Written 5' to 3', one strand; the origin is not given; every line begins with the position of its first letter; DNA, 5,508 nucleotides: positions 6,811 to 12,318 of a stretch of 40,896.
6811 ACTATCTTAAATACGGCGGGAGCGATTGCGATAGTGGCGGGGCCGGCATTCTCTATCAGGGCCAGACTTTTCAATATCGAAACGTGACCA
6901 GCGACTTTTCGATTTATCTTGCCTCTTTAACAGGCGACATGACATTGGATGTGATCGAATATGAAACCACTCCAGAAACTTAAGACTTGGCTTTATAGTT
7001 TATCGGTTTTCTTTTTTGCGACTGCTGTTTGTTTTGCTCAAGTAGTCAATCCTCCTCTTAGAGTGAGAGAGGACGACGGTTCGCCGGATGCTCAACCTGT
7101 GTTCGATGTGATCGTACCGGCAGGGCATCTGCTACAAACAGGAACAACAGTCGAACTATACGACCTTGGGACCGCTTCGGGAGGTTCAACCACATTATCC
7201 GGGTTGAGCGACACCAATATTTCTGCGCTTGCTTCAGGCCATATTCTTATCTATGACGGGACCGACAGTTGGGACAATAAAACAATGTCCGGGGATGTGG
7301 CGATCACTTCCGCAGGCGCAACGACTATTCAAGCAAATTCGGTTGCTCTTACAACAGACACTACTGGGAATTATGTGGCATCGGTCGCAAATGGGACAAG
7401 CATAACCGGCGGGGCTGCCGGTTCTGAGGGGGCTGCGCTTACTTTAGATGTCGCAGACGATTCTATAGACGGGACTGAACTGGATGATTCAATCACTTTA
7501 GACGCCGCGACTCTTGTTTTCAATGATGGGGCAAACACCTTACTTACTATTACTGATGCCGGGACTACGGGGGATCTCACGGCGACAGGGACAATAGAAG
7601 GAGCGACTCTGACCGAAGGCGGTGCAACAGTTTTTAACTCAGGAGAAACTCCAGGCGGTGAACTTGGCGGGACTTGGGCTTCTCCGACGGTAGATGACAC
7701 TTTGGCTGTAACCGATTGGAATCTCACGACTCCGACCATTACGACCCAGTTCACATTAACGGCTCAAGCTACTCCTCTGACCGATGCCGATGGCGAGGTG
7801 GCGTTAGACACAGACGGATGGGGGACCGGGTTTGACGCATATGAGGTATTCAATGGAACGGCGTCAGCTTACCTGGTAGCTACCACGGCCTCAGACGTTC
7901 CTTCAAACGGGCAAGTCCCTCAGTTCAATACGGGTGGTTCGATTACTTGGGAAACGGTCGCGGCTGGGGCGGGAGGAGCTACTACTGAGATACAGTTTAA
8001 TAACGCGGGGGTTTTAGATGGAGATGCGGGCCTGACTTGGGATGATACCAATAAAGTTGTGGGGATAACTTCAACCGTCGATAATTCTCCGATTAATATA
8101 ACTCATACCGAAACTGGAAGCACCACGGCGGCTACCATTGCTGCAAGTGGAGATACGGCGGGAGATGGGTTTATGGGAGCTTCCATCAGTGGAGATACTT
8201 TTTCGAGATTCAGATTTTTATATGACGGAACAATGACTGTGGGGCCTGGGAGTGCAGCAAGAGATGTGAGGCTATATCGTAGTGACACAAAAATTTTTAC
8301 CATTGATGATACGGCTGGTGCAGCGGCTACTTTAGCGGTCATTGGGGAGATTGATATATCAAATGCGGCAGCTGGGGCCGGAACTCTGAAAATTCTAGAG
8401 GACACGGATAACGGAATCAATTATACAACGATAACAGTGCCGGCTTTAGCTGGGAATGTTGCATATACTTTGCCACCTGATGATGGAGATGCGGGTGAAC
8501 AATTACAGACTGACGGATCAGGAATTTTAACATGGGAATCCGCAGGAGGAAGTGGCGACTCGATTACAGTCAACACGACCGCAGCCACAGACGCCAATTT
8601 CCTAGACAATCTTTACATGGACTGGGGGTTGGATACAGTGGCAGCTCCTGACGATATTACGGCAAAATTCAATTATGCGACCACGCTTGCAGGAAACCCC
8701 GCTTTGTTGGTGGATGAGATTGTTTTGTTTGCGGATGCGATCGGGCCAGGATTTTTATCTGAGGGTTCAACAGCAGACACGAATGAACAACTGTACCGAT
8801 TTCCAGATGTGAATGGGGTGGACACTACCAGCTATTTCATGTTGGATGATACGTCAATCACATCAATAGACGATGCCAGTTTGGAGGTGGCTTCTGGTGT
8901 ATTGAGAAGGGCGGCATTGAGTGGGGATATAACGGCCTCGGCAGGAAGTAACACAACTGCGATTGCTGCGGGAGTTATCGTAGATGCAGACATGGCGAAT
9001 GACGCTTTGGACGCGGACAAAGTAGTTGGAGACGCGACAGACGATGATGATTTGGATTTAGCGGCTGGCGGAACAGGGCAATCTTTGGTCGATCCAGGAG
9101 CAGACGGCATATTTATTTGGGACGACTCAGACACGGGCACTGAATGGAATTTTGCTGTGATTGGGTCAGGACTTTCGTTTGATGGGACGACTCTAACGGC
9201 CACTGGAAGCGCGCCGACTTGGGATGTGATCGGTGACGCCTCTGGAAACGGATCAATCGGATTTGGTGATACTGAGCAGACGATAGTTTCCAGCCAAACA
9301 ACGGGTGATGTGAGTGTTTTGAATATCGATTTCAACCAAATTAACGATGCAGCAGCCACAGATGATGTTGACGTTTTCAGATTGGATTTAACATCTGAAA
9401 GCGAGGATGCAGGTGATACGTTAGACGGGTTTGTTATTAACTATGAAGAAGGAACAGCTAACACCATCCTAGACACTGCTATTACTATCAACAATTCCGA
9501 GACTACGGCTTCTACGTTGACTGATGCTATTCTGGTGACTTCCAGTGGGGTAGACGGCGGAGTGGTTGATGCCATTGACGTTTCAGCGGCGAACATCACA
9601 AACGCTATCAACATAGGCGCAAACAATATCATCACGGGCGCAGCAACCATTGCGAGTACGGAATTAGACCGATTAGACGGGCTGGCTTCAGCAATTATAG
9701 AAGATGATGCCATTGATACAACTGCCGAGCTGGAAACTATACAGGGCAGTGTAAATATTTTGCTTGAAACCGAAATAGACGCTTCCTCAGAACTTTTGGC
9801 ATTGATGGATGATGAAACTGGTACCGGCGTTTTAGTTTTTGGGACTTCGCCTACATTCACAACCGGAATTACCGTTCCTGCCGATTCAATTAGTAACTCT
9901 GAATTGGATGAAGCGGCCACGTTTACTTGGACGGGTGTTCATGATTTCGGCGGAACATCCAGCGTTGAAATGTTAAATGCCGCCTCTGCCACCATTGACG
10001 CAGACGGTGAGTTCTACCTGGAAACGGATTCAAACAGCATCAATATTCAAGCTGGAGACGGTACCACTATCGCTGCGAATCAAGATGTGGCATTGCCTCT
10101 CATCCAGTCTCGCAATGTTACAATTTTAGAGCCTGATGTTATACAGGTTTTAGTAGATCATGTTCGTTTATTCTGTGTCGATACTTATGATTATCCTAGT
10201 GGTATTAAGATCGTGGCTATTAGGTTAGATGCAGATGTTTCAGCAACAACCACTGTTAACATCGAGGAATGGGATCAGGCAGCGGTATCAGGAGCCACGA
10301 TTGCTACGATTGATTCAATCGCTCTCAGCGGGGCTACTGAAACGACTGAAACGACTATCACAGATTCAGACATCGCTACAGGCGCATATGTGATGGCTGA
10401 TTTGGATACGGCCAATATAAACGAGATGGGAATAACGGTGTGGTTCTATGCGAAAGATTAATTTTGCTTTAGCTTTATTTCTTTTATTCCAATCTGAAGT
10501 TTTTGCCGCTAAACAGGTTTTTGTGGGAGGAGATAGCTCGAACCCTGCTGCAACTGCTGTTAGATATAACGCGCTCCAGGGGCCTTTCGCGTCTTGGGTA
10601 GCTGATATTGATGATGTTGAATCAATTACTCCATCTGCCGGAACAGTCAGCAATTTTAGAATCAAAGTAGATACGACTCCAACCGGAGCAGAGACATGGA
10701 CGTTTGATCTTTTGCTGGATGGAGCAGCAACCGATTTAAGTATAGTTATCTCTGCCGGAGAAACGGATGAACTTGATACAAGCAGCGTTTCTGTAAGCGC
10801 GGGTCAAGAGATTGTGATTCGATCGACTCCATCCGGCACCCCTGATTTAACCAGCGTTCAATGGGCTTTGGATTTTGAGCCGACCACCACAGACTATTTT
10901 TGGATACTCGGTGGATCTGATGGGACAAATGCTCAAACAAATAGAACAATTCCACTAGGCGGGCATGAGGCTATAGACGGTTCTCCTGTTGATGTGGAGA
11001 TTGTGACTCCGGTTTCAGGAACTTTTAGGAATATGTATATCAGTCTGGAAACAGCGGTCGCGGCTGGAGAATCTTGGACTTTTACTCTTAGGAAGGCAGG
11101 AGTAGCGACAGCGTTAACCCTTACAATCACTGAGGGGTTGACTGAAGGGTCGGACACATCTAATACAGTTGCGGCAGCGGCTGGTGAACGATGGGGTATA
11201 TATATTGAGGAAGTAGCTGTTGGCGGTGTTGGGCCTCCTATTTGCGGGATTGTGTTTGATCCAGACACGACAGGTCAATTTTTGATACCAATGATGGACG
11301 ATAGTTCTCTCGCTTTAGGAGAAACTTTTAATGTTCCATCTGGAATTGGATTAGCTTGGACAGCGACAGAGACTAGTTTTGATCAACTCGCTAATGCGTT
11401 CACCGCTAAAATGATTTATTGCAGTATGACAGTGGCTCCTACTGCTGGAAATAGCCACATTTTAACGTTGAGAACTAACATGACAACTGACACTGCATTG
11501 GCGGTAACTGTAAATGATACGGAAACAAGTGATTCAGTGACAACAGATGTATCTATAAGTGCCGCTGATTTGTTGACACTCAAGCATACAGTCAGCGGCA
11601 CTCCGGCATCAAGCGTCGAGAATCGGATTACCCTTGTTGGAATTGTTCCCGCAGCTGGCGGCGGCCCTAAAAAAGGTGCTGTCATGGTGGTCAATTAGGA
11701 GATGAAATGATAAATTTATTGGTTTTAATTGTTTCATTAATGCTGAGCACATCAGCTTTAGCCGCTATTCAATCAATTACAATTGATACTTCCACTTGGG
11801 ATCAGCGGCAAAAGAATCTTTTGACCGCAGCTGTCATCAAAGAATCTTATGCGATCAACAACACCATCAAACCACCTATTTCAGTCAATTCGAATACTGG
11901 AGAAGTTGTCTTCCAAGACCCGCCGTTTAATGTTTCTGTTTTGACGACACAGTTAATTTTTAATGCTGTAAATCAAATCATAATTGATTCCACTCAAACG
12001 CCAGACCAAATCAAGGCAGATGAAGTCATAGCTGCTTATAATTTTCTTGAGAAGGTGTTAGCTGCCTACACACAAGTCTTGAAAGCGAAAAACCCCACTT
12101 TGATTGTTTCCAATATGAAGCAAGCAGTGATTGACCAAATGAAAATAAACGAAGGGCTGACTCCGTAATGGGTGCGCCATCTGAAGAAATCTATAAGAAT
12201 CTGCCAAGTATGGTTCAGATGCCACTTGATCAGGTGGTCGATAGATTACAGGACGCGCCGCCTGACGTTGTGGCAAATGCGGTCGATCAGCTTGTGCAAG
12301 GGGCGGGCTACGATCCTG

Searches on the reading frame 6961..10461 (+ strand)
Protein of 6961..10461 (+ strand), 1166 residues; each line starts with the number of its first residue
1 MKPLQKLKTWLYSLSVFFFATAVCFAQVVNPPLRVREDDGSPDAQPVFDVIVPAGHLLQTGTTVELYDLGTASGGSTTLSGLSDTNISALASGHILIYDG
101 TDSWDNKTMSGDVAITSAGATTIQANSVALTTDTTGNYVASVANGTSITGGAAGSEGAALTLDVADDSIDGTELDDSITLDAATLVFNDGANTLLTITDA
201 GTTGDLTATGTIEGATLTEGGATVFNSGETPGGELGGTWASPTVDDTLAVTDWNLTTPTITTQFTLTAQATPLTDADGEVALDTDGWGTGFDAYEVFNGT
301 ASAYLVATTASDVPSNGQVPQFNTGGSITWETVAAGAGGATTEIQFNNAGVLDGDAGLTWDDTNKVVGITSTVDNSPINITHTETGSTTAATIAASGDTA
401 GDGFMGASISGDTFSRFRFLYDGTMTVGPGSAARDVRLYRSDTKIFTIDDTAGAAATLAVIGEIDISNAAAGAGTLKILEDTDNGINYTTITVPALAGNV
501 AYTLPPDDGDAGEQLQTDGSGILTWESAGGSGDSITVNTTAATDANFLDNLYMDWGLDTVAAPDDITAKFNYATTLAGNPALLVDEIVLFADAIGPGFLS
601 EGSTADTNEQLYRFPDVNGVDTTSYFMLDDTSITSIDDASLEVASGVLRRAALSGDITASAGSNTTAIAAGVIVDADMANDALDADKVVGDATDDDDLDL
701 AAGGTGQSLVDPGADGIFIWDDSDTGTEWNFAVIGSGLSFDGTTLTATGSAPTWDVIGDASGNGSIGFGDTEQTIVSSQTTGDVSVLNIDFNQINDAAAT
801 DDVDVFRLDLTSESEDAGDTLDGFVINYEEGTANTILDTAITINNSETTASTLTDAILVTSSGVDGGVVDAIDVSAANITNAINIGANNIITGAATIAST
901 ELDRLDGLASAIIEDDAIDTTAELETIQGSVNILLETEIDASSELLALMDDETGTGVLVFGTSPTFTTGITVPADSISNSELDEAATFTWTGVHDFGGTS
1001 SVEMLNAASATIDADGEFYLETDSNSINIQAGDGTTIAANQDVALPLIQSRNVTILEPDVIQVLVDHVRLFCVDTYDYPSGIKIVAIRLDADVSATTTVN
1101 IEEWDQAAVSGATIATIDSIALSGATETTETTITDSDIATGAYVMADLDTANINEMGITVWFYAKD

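Call 3: search_protein_families(library=pfam, proteins=[window:6961-10461:+], max_evalue=0.1)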
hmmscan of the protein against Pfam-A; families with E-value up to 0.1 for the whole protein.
window:6961-10461:+ (1166 aa): 0 families

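Call 9: search_protein_families(library=phrogs, proteins=[window:6961-10461:+], max_evalue=0.01)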
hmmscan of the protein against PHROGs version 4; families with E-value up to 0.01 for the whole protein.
window:6961-10461:+ (1166 aa): 0 families

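Call 12: search_protein_families(library=ncbifam, proteins=[window:6961-10461:+], max_evalue=0.1)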
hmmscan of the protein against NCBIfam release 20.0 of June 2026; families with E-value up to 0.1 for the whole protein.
window:6961-10461:+ (1166 aa): 0 families

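Call 89: search_solved_structures(query=window:6961-10461:+, max_evalue=1)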
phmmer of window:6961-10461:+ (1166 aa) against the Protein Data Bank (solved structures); distinct sequences matched with E-value up to 1: 0.

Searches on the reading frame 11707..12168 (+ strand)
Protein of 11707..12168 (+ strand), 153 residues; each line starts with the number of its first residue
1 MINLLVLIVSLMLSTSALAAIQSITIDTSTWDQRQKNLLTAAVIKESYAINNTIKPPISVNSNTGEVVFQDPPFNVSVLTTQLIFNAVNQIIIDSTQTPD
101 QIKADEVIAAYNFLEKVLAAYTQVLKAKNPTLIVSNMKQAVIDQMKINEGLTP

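Call 46: search_protein_families(library=pfam, proteins=[window:11707-12168:+], max_evalue=0.01)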
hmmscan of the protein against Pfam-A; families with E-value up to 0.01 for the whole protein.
window:11707-12168:+ (153 aa): 1 family
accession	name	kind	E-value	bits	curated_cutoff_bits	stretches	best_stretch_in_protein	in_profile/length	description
PF23964.1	DUF7292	-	0.0019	18.7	27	1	2-66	2-67/112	Family of unknown function (DUF7292)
